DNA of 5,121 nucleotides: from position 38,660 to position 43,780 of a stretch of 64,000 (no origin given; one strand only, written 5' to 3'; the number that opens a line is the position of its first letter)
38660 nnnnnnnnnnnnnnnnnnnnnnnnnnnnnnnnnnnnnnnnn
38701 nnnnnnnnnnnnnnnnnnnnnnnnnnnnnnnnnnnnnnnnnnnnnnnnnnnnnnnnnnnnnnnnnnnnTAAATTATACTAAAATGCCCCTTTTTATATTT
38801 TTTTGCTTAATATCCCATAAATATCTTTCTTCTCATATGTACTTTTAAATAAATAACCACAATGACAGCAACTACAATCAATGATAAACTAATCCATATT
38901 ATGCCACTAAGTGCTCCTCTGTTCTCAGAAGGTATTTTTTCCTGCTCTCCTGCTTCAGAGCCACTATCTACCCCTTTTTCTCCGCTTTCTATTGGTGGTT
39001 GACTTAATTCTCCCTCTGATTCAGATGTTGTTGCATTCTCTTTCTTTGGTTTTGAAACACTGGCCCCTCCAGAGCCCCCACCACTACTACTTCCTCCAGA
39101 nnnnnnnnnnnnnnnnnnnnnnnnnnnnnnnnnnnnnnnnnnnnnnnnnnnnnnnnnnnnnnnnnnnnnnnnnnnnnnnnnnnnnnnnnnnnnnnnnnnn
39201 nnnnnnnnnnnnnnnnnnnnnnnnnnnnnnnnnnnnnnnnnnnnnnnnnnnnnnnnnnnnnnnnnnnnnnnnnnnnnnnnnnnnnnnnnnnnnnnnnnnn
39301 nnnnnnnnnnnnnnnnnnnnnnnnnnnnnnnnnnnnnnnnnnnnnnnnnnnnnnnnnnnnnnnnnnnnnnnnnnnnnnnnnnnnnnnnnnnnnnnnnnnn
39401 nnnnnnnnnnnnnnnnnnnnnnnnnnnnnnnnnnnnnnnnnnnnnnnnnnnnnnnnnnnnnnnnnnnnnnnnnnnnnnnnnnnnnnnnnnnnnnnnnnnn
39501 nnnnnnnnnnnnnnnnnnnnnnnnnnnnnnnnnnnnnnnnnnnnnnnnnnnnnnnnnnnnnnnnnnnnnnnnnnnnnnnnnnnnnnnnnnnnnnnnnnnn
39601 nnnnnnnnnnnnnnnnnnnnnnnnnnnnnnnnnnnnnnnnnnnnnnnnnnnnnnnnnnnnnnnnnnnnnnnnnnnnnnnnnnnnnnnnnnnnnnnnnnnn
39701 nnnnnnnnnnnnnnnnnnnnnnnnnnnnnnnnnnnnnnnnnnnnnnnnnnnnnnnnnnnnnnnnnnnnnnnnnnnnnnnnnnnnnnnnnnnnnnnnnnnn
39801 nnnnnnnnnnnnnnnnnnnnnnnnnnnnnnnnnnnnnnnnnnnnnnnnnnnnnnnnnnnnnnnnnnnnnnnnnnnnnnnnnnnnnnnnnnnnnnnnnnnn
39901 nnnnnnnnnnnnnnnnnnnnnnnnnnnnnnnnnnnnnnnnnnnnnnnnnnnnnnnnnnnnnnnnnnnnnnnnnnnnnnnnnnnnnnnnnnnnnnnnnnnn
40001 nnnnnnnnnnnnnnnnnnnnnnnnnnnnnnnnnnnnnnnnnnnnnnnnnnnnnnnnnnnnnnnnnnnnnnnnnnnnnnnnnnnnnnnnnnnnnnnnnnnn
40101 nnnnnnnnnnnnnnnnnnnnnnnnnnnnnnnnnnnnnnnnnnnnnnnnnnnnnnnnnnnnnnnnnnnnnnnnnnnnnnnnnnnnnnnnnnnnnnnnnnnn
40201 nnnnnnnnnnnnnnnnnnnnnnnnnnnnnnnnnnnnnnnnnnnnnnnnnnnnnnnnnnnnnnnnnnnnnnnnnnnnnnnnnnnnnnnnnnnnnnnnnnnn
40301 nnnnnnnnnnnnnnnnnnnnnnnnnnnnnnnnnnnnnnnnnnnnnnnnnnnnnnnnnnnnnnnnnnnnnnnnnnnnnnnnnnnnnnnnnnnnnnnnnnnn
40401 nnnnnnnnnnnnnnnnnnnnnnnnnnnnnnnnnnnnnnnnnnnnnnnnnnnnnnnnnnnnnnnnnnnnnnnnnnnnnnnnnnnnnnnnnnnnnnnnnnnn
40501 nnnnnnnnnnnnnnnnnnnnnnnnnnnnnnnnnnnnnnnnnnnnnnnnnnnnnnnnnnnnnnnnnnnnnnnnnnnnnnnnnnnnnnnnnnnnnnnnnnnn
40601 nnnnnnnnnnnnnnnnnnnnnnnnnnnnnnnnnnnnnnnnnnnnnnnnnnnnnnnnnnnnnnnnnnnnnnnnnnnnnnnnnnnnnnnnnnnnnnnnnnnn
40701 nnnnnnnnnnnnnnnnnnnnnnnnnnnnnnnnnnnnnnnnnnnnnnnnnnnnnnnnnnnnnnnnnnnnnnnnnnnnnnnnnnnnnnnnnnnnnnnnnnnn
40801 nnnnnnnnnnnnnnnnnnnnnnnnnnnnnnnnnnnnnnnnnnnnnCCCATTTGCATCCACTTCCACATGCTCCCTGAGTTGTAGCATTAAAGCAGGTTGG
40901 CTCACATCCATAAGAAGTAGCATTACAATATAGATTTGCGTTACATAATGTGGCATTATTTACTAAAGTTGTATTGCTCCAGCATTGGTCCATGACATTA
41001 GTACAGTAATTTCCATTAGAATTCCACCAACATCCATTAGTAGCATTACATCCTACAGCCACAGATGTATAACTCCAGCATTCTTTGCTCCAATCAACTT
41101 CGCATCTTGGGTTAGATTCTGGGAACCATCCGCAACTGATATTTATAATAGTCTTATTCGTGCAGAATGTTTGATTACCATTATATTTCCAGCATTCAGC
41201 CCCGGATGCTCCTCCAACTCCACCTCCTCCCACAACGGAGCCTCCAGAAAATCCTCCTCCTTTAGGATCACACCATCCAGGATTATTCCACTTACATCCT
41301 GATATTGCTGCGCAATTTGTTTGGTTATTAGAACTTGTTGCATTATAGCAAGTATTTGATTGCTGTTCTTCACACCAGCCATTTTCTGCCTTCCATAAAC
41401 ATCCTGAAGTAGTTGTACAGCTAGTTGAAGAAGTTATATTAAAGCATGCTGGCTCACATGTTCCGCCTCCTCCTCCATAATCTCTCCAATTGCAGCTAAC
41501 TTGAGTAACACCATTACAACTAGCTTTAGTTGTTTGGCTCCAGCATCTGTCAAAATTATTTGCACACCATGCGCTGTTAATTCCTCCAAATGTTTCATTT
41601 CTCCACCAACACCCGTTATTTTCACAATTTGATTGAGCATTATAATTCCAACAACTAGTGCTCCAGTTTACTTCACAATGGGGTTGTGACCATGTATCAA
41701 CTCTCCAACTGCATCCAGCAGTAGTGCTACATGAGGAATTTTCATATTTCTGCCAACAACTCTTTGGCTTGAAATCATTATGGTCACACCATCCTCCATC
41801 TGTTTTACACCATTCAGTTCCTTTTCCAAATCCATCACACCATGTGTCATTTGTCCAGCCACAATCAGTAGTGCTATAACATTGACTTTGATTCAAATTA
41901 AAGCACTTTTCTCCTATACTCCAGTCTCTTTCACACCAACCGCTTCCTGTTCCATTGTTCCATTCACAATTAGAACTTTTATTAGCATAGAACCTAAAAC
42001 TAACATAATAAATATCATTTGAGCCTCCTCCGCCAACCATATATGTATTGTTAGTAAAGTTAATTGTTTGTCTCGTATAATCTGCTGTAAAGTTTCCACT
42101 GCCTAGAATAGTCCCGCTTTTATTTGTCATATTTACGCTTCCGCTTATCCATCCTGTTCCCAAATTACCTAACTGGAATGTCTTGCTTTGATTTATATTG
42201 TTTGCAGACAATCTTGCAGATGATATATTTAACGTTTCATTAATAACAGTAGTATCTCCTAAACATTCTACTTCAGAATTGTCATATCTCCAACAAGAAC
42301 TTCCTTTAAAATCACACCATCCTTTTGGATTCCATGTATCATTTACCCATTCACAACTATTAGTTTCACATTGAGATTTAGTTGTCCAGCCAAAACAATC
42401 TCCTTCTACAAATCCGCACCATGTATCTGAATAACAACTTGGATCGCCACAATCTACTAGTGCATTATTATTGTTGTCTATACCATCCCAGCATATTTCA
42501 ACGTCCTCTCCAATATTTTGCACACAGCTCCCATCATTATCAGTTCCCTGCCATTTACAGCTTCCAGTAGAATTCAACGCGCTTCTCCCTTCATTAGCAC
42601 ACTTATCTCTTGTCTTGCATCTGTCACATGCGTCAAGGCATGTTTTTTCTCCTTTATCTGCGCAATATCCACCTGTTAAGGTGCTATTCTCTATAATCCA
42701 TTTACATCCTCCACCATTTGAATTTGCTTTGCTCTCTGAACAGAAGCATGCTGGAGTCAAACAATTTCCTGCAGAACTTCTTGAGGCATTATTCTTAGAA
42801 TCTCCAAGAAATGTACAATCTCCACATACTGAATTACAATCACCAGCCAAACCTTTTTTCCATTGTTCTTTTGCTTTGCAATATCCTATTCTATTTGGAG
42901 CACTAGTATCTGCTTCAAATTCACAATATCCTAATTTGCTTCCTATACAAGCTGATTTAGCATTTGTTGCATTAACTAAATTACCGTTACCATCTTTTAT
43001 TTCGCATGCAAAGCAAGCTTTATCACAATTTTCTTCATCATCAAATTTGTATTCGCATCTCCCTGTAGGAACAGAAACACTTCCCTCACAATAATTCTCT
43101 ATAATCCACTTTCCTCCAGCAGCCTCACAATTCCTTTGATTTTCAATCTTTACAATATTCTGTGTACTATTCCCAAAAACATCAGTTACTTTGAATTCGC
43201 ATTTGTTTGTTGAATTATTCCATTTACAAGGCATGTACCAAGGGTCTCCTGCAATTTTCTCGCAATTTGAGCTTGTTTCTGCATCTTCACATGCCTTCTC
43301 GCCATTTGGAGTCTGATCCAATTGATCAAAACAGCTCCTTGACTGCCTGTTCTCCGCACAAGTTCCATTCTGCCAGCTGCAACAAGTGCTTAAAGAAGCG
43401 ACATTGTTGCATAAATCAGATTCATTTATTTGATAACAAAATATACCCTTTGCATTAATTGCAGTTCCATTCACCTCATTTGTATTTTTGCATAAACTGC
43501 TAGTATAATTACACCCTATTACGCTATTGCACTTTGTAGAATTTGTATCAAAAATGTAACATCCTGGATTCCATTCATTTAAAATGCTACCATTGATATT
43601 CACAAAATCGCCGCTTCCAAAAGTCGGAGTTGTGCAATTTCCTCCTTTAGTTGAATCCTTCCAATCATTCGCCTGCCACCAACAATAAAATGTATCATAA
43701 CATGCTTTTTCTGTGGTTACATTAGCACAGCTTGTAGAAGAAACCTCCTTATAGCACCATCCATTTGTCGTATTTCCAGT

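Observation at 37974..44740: Membrane-anchored DsbA-like oxidoreductase encoded directly next to a 1977-aa Cys/Trp-rich, sequon-saturated giant surface protein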

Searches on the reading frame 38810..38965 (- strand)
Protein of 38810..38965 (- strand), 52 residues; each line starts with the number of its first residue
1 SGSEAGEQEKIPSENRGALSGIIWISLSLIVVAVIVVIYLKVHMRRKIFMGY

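Call 90: search_protein_families(library=ncbifam, proteins=[window:38810-38965:-], max_evalue=10)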
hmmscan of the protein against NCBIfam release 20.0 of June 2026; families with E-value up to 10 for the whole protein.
seq(52 aa): 1 family
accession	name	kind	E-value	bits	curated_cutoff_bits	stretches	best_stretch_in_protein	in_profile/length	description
TIGR01477.1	RIFIN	paralog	0.013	15.3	176.95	1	22-48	315-342/356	variant surface antigen, rifin family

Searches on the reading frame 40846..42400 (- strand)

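Call 64: search_protein_families(library=pfam, proteins=[window:40846-42400:-], max_evalue=10)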
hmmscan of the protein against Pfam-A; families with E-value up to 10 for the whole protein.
window:40846-42400:- (518 aa): 0 families

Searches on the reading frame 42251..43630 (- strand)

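Call 64: search_protein_families(library=pfam, proteins=[window:42251-43630:-], max_evalue=10)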
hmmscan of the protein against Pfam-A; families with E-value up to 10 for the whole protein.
window:42251-43630:- (460 aa): 1 family
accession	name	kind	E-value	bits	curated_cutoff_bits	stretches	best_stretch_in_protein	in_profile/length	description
PF13860.13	FlgD_ig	-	0.29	11.6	27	0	376-393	49-66/79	FlgD Ig-like domain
